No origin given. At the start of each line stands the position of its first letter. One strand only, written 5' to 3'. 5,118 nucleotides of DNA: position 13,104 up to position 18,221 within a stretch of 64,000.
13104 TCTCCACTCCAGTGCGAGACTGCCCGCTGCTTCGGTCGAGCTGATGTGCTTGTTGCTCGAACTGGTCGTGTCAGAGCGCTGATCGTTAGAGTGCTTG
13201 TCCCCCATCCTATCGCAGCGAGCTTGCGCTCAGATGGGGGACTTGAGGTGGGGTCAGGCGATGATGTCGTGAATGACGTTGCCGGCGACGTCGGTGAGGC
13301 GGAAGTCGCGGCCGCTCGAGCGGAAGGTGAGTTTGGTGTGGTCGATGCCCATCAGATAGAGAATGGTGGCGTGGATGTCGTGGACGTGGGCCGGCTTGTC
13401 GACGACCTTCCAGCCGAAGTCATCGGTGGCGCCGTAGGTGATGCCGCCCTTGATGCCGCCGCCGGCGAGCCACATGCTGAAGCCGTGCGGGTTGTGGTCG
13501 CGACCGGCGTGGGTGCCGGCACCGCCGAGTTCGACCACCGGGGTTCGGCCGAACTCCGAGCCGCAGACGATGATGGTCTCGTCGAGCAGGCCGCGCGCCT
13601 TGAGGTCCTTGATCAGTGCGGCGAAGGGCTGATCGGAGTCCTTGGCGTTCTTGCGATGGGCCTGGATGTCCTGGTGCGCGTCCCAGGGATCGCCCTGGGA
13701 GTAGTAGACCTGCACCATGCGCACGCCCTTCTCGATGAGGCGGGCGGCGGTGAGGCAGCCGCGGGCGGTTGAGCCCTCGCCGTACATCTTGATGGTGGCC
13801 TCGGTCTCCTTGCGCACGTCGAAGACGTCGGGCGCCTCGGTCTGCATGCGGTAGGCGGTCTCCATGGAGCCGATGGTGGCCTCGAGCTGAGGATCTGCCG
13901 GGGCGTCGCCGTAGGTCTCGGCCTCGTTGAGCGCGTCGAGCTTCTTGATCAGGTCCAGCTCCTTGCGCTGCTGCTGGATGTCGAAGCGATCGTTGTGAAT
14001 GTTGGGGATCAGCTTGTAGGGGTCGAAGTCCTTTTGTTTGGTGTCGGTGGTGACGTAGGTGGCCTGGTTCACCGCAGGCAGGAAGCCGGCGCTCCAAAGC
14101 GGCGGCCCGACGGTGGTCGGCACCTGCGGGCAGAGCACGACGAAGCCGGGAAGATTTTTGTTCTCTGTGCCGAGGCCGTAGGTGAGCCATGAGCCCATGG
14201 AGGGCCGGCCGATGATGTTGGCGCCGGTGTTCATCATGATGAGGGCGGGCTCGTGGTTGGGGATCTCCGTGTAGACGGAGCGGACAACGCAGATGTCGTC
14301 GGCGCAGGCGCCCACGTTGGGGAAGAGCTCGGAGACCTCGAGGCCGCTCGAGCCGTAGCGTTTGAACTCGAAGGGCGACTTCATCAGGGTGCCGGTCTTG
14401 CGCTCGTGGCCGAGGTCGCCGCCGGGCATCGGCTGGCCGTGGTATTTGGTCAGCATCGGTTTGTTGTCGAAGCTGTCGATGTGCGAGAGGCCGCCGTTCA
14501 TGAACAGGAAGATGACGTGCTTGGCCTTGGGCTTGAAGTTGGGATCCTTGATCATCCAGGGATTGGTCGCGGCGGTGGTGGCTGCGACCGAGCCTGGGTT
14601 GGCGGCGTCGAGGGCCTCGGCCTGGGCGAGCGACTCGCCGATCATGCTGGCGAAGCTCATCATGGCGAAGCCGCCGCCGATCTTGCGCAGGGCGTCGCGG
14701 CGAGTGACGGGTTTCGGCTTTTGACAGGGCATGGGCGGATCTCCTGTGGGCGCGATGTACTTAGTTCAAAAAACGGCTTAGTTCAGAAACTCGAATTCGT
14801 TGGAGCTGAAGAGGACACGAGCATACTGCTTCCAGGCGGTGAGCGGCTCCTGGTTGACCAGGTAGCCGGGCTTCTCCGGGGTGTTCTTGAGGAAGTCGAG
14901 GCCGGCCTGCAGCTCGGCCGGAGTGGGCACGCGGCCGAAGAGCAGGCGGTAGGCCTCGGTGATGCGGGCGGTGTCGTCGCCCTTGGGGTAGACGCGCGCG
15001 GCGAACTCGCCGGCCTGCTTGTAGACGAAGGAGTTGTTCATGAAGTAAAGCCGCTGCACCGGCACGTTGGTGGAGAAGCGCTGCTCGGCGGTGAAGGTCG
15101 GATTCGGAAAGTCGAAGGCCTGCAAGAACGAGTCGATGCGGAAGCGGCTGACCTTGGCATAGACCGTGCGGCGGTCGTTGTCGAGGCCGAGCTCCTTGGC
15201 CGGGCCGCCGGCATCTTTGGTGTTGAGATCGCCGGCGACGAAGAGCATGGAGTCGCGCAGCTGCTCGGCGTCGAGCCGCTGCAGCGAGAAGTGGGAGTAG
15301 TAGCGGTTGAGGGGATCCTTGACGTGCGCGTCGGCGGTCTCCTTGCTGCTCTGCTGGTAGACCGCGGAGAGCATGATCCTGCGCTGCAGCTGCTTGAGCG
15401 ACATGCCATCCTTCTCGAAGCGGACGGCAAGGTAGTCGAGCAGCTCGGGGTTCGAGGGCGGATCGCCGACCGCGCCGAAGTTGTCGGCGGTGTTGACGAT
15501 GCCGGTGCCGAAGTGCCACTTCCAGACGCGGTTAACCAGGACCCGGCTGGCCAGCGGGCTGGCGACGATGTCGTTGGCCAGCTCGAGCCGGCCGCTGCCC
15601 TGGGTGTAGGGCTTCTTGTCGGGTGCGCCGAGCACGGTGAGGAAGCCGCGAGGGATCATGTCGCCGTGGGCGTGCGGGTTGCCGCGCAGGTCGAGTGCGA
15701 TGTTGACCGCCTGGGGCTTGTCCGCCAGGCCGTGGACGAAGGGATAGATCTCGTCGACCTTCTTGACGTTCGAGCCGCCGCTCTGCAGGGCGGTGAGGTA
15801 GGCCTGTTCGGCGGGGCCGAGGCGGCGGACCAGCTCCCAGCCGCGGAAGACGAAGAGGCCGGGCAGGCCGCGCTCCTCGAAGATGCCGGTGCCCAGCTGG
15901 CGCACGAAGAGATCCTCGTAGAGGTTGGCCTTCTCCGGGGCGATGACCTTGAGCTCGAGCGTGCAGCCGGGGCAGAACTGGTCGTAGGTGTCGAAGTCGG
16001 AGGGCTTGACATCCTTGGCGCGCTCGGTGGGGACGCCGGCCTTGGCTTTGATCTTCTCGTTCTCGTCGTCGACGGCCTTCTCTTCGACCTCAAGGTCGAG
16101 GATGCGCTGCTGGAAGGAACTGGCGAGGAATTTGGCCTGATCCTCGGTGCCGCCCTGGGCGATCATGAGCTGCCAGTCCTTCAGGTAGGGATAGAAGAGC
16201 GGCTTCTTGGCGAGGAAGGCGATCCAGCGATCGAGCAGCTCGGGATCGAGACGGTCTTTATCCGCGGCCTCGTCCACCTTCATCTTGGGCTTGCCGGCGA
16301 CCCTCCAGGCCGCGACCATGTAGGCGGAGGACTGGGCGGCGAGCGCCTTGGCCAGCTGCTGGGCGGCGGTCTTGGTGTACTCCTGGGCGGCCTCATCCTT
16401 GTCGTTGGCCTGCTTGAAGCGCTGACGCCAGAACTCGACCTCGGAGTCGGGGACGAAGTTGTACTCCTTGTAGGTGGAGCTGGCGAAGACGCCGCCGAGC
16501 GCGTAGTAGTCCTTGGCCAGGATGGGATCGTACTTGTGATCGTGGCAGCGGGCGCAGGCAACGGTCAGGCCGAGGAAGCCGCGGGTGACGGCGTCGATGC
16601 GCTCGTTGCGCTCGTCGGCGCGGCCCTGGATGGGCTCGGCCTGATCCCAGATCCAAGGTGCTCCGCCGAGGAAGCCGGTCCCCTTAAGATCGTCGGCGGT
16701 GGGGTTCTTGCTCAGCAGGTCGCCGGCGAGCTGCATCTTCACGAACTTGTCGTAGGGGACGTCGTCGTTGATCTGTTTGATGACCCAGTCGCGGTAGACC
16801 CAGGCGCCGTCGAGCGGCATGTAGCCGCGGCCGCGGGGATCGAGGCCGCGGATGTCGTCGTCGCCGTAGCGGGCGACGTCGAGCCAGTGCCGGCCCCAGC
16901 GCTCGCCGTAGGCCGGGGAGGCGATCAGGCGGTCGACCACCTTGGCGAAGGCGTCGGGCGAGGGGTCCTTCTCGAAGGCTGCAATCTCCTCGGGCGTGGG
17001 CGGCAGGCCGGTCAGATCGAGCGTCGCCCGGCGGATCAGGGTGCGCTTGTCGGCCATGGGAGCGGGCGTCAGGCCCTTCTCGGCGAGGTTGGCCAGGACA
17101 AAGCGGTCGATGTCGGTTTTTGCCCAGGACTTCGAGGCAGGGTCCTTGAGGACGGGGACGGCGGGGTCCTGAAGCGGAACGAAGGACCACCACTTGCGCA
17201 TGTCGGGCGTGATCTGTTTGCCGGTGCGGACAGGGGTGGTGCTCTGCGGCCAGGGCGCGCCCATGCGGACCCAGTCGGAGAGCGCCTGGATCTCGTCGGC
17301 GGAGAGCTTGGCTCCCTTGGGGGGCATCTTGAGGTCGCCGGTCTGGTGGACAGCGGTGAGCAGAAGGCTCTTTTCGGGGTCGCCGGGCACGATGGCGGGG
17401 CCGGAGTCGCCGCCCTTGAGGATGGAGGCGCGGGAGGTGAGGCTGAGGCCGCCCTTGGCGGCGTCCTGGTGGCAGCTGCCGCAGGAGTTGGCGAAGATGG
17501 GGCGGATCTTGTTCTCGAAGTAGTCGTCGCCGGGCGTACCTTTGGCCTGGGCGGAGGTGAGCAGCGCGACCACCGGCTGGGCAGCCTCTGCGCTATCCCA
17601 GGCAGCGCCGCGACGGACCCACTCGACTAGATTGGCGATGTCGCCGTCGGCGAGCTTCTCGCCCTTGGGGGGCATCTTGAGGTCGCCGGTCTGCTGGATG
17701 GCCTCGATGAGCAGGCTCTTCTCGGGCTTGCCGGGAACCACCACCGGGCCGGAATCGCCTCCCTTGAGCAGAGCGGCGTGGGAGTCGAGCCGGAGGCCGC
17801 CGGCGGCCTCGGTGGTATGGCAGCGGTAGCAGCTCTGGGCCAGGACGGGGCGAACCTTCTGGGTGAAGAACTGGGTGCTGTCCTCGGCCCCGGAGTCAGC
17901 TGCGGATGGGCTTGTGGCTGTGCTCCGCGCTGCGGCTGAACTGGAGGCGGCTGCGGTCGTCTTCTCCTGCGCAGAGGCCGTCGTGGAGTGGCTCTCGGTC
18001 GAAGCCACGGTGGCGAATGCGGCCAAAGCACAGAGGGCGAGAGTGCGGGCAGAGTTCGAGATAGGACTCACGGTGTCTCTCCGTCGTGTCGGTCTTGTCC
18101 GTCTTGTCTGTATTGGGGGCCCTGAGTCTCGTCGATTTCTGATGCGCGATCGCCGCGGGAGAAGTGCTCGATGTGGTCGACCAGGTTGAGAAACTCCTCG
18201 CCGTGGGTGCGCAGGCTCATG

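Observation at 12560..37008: Candidate undescribed nitrogen-scavenging system: guanidine/urea carboxylase pathway wired to a periplasmic redox module, outer-membrane receptor and secreted hydrolase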

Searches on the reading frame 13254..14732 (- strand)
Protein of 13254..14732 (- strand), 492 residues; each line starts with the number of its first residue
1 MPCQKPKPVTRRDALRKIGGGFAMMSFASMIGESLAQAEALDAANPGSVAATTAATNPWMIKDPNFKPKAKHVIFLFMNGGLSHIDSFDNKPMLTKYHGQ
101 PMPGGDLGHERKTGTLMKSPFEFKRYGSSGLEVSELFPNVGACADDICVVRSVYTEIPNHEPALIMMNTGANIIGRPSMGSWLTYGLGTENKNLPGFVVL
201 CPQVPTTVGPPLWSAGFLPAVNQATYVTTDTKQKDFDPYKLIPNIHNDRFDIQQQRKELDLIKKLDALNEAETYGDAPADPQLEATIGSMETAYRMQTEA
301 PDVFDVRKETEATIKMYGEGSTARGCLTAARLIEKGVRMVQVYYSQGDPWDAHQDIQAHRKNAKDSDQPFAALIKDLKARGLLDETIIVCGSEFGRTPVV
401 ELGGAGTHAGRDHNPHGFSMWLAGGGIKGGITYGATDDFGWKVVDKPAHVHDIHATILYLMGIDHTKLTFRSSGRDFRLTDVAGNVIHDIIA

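Call 4: search_protein_families(library=pfam, proteins=[window:13254-14732:-], max_evalue=0.001)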
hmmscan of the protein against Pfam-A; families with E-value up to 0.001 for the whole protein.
window:13254-14732:- (492 aa): 1 family
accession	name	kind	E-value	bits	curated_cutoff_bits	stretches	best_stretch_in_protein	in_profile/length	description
PF07394.17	DUF1501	-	2e-138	462.2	27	1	70-491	1-390/390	Protein of unknown function (DUF1501)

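Call 6: search_protein_families(library=ncbifam, proteins=[window:13254-14732:-], max_evalue=0.00001)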
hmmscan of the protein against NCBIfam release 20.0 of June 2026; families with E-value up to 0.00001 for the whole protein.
window:13254-14732:- (492 aa): 0 families

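Call 20: search_solved_structures(query=window:13254-14732:-, max_evalue=1)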
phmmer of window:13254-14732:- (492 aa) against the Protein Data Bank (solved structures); distinct sequences matched with E-value up to 1: 3.
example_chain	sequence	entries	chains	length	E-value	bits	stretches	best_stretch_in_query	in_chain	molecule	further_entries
3qpi_A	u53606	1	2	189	0.29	13.1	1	19-63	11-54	Chlorite Dismutase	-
1smr_A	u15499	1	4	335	0.56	12.1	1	162-208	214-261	RENIN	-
5mkt_A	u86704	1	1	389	0.83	11.5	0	161-208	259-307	Renin-1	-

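Call 31: find_homologous_proteins(query=window:13254-14732:-, max_evalue=1e-20)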
Query window:13254-14732:- (492 aa): 8000 proteins with E <= 1e-20 among 8000 candidates; the best 120 are listed.
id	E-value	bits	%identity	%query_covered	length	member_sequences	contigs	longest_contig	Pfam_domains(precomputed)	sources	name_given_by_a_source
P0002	0.0e+0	1092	93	100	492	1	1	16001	PF07394.18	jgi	jgi:hypothetical protein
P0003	0.0e+0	1090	93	100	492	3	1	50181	PF07394.18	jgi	jgi:hypothetical protein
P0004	0.0e+0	1081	92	100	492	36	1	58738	PF07394.18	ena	-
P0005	0.0e+0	1077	92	100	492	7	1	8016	PF07394.18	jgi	-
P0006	0.0e+0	1071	94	100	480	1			PF07394.18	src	-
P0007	0.0e+0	1069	90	100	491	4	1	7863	PF07394.18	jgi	jgi:hypothetical protein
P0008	0.0e+0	1054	91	100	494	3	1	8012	PF07394.18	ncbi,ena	-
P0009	0.0e+0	1053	90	100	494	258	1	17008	PF07394.18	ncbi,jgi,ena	jgi:hypothetical protein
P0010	0.0e+0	1042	90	100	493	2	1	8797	PF07394.18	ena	-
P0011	0.0e+0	1041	89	100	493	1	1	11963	PF07394.18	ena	-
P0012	0.0e+0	1035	90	100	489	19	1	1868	PF07394.18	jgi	-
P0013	0.0e+0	1033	88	100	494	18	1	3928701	PF07394.18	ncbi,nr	ncbi:DUF1501 domain-containing protein [Granulicella sp. 5B5]|nr:DUF1501 domain-containing protein [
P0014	2.1e-298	1008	87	100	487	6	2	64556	PF07394.18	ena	-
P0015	4.0e-297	1004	87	100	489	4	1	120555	PF07394.18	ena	-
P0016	1.4e-296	1002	86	100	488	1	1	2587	PF07394.18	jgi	jgi:hypothetical protein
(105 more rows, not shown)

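Call 43: predict_structure(alignment_id=A1)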
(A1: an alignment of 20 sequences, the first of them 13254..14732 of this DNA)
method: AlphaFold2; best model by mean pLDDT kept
length: 492 residues; sequences in the alignment: 20
mean_pLDDT: 56.8   pTM: 0.65
mean pLDDT of the five models: 56.8, 55.5, 55.2, 53.3, 50.7
residues with pLDDT >= 90: 37; 70-90: 140; 50-70: 90; < 50: 225
segments of 3 or more residues with pLDDT < 50: 1-57, 157-252, 272-274, 280-300, 345-354, 393-395, 403-410, 469-482
pLDDT, mean of each block of 10 residues (from residue 1): 33 33 30 31 36 43 76 68 67 79 64 67 88 89 92 58 26 25 27 39 31 25 27 36 34 50 52 50 44 46 60 81 76 67 51 53 82 94 89 56 45 60 90 82 78 78 62 38 71 84
secondary structure, 60 per line:
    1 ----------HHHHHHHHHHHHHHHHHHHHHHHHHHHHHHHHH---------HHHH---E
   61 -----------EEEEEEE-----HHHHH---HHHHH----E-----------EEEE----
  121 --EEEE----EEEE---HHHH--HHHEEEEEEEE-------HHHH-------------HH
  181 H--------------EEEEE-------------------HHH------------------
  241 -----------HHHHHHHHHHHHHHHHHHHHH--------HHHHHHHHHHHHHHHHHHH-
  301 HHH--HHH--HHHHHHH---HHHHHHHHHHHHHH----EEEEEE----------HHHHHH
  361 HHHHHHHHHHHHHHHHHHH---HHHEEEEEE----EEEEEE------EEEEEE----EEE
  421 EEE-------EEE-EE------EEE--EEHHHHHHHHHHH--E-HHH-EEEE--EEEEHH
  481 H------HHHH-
elements in order: H11-43 H53-56 E72-78 H84-88 H92-96 E113-116 E123-126 E131-134 H138-141 E147-154 H162-165 E196-200 H252-272 H281-299 H311-317 H321-334 E339-344 H355-379 E386-391 E396-401 E408-413 E418-423 E431-433 E443-445 H450-460 E469-472 E475-478 H488-491

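Call 45: search_solved_structures(query=A1, max_evalue=10, show_alignments=2)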
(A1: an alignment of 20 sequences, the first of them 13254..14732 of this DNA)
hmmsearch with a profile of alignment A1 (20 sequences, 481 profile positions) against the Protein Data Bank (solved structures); distinct sequences matched with E-value up to 10: 5.
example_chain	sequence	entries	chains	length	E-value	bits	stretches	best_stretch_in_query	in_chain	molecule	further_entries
9fvt_A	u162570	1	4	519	0.063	15.1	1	353-382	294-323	Sulfatase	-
9bas_B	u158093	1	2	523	0.16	13.8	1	358-406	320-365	S1_15A sulfatase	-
7p24_AAA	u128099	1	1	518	0.36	12.7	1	336-381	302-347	Mucin-desulfating sulfatase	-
2w8d_A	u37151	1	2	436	0.47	12.3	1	345-381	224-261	PROCESSED GLYCEROL PHOSPHATE LIPOTEICHOIC ACID SYNTHASE 2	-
9s8a_A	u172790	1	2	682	1.3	10.8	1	343-418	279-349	Sulfatase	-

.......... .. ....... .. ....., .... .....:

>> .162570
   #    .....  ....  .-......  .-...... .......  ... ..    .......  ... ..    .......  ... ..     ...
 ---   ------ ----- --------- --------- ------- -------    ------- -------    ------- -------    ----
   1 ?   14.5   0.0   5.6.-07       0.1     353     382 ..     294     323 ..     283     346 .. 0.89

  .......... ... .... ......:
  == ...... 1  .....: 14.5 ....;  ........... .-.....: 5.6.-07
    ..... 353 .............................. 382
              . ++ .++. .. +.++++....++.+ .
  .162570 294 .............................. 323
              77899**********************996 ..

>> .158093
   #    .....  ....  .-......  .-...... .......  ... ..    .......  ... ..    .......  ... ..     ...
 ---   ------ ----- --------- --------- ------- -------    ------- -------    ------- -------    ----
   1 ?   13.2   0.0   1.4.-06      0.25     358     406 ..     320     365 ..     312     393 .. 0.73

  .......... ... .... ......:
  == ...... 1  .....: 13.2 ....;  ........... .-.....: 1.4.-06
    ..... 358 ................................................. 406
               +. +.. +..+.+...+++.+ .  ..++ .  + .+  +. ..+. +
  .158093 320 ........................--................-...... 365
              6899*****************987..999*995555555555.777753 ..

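Call 46: fold_search(model_id=the predicted structure, library=pdb)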
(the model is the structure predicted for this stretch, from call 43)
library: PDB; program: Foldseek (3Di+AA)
matches with E <= 10: 610; with E <= 0.001: 7
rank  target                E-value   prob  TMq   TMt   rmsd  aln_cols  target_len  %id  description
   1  7stv                  1.8e-04  1.00  0.21  0.24   6.9       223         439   17  Crystal structure of sulfatase from Pedobacter yulinensis (released 2022-01-26)
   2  4uoo_A                2.1e-04  1.00  0.31  0.35   9.8       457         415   11  Structure of lipoteichoic acid synthase LtaS from Listeria monocytogenes (released 2014-08-27)
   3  7stt                  3.9e-04  0.99  0.19  0.21   8.6       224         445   18  Crystal structure of sulfatase from Pedobacter yulinensis (released 2022-01-26)
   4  9hh2_B                5.9e-04  0.99  0.23  0.24  11.7       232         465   15  Crystal structure of the family S1_19 carrageenan sulfatase ZgCgsA from Zobellia galactanivorans in complex with hybri (released 2025-06-04)
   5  4uor_J                6.6e-04  0.99  0.32  0.36   9.8       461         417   12  Structure of lipoteichoic acid synthase LtaS from Listeria monocytogenes in complex with glycerol phosphate (released 2014-08-27)
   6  4uor_C                6.6e-04  0.99  0.30  0.34  10.1       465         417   11  Structure of lipoteichoic acid synthase LtaS from Listeria monocytogenes in complex with glycerol phosphate (released 2014-08-27)
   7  9hh3_A                7.9e-04  0.98  0.22  0.23  11.3       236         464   16  Structure of the apo ZgCgsA carrageenan-sulfatase (S1_19) from the marine bacterium Zobellia galactanivorans (released 2025-06-04)
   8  6b0j_B                1.1e-03  0.99  0.19  0.20   7.0       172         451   17  Crystal structure of Ps i-CgsB in complex with k-i-k-neocarrahexaose (released 2018-03-14)
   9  6bia_A                1.3e-03  0.99  0.19  0.21   6.9       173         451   16  Crystal structure of Ps i-CgsB (released 2018-03-14)
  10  9hh2_A                1.3e-03  0.95  0.21  0.22  11.3       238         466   16  Crystal structure of the family S1_19 carrageenan sulfatase ZgCgsA from Zobellia galactanivorans in complex with hybri (released 2025-06-04)
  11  9fo1                  1.3e-03  0.94  0.18  0.19   8.6       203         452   17  Family S1_16 sulfatase from metagenomic dataset AMOR (released 2025-01-22)
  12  6bia_B                1.4e-03  0.99  0.19  0.21   6.9       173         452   16  Crystal structure of Ps i-CgsB (released 2018-03-14)
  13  6psm_D                1.5e-03  0.99  0.21  0.23   7.4       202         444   18  Crystal structure of PsS1_19B C77S in complex with kappa-neocarrabiose (released 2019-09-25)
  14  6psm_A                1.6e-03  0.99  0.21  0.23   7.3       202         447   17  Crystal structure of PsS1_19B C77S in complex with kappa-neocarrabiose (released 2019-09-25)
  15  6b0j_A                1.6e-03  0.99  0.19  0.20   7.0       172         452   17  Crystal structure of Ps i-CgsB in complex with k-i-k-neocarrahexaose (released 2018-03-14)
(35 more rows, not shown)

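Call 105: find_encoding_contigs(protein=P0013, flank=10000, max_places=1)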
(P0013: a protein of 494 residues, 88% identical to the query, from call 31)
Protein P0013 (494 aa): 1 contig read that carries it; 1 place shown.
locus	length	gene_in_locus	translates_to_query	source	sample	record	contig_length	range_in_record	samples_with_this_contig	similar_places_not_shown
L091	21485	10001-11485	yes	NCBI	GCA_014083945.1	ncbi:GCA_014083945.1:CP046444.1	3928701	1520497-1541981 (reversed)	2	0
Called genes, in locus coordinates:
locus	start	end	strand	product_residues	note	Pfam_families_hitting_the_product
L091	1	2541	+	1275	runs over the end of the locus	PF13620:CarboxypepD_reg, PF25183:OMP_b-brl_4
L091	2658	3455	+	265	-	PF08534:Redoxin (faint), PF00255:GSHPx, PF00578:AhpC-TSA (weak)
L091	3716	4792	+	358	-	-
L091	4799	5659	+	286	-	PF00528:BPD_transp_1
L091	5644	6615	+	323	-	PF00005:ABC_tran, PF13401:AAA_22 (weak), PF13304:AAA_21 (faint)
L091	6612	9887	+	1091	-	PF00034:Cytochrom_C (faint), PF07635:PSCyt1, PF13442:Cytochrome_CBB3 (faint), PF07635:PSCyt1, PF07583:PSCyt2, PF07587:PSD1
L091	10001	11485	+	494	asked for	PF07394:DUF1501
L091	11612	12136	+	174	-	PF13442:Cytochrome_CBB3, PF00034:Cytochrom_C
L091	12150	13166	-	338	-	PF00753:Lactamase_B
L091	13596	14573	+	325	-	PF00126:HTH_1, PF03466:LysR_substrate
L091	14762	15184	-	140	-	PF07978:NIPSNAP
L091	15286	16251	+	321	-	PF01261:AP_endonuc_2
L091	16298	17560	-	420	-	PF01306:LacY_symp, PF03825:Nuc_H_symport, PF12832:MFS_1_like, PF07690:MFS_1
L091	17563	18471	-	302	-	PF01261:AP_endonuc_2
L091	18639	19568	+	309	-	PF00903:Glyoxalase (weak), PF13669:Glyoxalase_4 (weak)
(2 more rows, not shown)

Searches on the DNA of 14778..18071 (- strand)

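Call 88: search_rna_families(sources=[L002, L016, L027, L036, L054, L065], threshold=gathering)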
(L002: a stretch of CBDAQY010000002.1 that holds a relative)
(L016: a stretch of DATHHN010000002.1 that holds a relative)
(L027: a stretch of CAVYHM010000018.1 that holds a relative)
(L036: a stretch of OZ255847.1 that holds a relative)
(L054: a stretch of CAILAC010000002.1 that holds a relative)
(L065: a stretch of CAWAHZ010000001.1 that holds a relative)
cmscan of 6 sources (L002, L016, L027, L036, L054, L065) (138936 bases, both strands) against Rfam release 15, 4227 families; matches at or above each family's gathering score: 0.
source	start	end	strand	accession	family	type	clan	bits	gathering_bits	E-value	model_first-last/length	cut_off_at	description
